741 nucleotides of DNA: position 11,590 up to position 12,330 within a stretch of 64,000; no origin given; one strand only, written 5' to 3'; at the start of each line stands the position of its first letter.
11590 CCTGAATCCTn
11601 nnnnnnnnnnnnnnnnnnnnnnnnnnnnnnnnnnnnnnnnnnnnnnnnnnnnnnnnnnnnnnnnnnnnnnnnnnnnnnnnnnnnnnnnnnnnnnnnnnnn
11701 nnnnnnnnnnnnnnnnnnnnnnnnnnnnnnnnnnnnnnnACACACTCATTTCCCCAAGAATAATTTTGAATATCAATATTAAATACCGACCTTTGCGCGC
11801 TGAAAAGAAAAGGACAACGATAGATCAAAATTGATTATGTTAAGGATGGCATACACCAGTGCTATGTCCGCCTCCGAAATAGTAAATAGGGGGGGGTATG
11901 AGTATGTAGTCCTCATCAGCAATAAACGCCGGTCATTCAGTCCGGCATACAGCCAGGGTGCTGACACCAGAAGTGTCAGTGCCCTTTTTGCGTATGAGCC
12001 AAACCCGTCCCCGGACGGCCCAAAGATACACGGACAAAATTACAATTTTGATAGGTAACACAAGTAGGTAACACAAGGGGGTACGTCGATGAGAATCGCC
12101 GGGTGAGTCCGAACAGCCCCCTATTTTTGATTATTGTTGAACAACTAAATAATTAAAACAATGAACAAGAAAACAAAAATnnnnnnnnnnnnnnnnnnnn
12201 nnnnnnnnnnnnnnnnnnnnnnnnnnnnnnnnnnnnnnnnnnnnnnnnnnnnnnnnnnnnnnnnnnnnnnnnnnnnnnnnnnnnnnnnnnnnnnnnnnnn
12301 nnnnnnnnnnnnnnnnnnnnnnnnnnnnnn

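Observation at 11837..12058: Homopolymer-switched attenuator: only the G8 allele lets a leader ribosome cross the terminator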

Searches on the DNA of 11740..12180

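Call 71: search_rna_families(source=window, start=11740, end=12180, threshold=evalue, max_evalue=1)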
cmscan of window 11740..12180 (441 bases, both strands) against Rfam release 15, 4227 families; matches with E-value up to 1: 0.
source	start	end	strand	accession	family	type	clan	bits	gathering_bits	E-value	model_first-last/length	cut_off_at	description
